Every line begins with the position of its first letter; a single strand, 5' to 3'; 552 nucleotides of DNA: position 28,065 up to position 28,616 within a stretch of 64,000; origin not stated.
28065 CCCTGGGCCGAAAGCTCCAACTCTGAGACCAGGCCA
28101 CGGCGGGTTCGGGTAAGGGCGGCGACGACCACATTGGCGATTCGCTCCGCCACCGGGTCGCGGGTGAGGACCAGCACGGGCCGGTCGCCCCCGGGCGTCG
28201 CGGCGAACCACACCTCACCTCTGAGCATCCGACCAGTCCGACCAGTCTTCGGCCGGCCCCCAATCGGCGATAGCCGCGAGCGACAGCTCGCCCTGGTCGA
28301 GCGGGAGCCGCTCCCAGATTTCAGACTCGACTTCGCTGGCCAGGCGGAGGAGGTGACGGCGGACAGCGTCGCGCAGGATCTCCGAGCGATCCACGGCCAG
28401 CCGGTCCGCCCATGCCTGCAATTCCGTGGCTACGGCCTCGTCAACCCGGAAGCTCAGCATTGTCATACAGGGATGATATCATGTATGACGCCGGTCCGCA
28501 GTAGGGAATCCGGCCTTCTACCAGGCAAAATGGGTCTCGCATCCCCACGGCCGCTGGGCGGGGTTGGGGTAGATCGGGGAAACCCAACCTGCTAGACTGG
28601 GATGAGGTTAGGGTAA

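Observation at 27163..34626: All four TA modules share a leaderless architecture, and two carry an identical 13-mer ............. placed identically before the antitoxin ATG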

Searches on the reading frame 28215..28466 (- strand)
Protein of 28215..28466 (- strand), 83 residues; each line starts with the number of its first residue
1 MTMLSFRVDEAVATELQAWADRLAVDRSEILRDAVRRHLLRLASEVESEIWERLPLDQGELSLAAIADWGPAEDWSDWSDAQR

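Call 5: search_protein_families(library=pfam, proteins=[window:28215-28466:-], max_evalue=0.01)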
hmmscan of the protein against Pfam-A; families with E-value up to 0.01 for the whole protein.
window:28215-28466:- (83 aa): 1 family
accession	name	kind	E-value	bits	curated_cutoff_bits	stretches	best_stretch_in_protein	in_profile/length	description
PF01402.27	RHH_1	-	1.3e-05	25.4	20.5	1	4-40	2-38/39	Ribbon-helix-helix protein, copG family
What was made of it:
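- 28215..28466 (-): RHH antitoxin of 83 aa, partner of a MazF/PemK toxin. N-terminus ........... Pfam RHH_1, E=1.3e-5 (call 5).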

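Call 33: find_homologous_proteins(query=window:28215-28466:-, max_evalue=0.001)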
Query window:28215-28466:- (83 aa): 2980 proteins with E <= 0.001 among 2984 candidates; the best 120 are listed.
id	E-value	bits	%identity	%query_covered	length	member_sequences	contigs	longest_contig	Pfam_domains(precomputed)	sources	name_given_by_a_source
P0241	7.3e-45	168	100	100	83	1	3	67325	PF01402.28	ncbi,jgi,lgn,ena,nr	ncbi:MAG: hypothetical protein JWL57_3662 [Actinobacteria bacterium]|jgi:predicted transcriptional r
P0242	4.2e-44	166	99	99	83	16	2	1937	PF01402.28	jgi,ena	jgi:predicted transcriptional regulator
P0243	5.6e-44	165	99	100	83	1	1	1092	-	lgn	-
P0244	1.2e-43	164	98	99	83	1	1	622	PF01402.28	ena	-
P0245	2.5e-43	163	96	99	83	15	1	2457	PF01402.28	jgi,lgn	jgi:predicted transcriptional regulator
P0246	2.8e-43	163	100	98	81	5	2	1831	PF01402.28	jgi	jgi:predicted transcriptional regulator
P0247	2.1e-42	160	99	98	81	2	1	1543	PF01402.28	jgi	jgi:predicted transcriptional regulator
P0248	3.0e-42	160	96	98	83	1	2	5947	PF01402.28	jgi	jgi:predicted transcriptional regulator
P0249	6.2e-41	156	94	99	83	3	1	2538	PF01402.28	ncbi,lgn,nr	ncbi:MAG: hypothetical protein QOD01_1352 [Actinomycetota bacterium]|nr:hypothetical protein [Actino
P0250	5.2e-40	153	88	100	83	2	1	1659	PF01402.28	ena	-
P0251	4.3e-39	150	90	98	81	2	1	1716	PF01402.28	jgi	-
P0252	6.6e-39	149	87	99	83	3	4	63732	PF01402.28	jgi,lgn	jgi:hypothetical protein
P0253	2.5e-38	147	84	99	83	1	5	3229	PF01402.28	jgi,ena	jgi:predicted transcriptional regulator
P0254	3.6e-38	147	82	100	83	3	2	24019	PF01402.28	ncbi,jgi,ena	-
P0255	2.3e-37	144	84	99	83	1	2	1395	PF01402.28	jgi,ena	jgi:predicted transcriptional regulator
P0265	5.6e-32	127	73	100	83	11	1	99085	PF01402.28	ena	-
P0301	5.3e-31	124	72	98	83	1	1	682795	PF01402.28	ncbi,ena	-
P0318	1.3e-30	123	70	100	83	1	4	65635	-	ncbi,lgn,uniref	ncbi:ribbon-helix-helix protein, CopG family [Euzebya sp.]|uniref:ribbon-helix-helix protein, CopG f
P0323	1.5e-30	122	72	100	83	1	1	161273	PF01402.28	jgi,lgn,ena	-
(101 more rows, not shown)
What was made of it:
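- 28215..28466 (-): 2980 homologues (call 33).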

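Call 35: find_encoding_contigs(protein=P0252, flank=400, max_places=2)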
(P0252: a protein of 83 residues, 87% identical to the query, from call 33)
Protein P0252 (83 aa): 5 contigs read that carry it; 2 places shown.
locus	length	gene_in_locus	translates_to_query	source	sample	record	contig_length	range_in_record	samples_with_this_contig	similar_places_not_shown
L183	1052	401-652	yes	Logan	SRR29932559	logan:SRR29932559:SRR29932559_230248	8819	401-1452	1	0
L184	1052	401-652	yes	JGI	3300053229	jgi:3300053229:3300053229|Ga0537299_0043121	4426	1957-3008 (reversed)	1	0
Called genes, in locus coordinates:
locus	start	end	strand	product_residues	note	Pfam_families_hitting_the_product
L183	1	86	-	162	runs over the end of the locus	?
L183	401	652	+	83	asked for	PF01402:RHH_1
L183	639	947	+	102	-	PF02452:PemK_toxin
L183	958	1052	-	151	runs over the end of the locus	PF04075:F420H2_quin_red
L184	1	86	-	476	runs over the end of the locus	PF19295:SufBD_N, PF01458:SUFBD_core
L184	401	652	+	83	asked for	PF01402:RHH_1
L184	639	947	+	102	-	PF02452:PemK_toxin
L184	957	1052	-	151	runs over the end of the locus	PF04075:F420H2_quin_red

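Call 36: find_encoding_contigs(protein=P0254, flank=400, max_places=2)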
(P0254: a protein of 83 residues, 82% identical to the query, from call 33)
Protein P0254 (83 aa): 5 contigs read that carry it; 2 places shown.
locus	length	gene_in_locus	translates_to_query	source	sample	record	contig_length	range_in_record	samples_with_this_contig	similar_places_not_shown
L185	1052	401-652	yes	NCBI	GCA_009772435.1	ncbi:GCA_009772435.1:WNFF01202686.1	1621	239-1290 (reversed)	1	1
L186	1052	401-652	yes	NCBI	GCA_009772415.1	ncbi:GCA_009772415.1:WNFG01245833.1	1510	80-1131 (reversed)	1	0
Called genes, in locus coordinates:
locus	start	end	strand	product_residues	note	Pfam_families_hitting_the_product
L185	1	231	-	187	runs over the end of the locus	?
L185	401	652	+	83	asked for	PF01402:RHH_1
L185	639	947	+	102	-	PF02452:PemK_toxin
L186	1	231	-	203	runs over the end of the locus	?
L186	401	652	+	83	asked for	PF01402:RHH_1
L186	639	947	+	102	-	PF02452:PemK_toxin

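Call 37: find_encoding_contigs(protein=P0265, flank=400, max_places=2)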
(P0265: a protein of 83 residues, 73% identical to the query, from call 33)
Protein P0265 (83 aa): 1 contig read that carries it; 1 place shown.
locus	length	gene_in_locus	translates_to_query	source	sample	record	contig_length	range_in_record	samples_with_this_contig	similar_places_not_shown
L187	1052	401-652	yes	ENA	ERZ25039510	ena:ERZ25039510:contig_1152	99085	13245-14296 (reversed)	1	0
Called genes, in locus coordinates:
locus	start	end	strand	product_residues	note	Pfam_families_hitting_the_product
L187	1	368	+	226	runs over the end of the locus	PF00464:SHMT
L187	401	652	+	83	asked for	PF01402:RHH_1 (faint)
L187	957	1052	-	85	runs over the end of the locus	PF00441:Acyl-CoA_dh_1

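Call 38: find_encoding_contigs(protein=P0301, flank=400, max_places=2)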
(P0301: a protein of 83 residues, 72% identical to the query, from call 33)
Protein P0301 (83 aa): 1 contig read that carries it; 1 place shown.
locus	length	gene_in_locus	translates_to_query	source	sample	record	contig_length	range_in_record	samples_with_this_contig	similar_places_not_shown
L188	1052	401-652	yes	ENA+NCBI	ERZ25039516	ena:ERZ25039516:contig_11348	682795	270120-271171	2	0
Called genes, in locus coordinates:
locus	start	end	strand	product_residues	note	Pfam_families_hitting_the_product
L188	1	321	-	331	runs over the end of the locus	PF06790:UPF0259 (weak), PF25231:DUF7847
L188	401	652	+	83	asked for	PF01402:RHH_1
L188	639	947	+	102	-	PF02452:PemK_toxin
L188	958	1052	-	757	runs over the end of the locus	PF22019:GlgB_N, PF02922:CBM_48, PF00128:Alpha-amylase, PF02806:Alpha-amylase_C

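Call 39: find_encoding_contigs(protein=P0318, flank=400, max_places=3)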
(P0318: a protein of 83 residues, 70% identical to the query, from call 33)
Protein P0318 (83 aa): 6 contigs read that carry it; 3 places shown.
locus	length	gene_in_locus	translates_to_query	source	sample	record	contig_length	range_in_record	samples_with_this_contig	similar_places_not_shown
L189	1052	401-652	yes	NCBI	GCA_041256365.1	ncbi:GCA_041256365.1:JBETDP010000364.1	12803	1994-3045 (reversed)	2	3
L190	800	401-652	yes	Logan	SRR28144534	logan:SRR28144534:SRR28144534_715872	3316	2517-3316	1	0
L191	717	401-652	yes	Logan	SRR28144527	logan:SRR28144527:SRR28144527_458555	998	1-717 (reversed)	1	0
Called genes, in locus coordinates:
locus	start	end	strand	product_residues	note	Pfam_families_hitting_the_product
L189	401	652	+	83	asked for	-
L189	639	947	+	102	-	PF02452:PemK_toxin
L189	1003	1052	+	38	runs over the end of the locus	-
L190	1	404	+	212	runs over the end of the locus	-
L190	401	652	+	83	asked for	-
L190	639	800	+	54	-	?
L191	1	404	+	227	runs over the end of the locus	?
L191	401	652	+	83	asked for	-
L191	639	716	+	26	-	?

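Call 40: find_encoding_contigs(protein=P0323, flank=400, max_places=2)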
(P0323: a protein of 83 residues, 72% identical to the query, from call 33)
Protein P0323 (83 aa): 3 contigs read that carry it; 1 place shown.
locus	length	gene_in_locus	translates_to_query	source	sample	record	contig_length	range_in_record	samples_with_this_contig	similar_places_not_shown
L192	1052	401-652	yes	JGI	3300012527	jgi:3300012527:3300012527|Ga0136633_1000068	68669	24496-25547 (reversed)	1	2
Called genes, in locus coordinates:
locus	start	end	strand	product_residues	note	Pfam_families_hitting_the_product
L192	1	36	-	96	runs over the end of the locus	PF02467:Whib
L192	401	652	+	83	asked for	PF01402:RHH_1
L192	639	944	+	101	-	PF02452:PemK_toxin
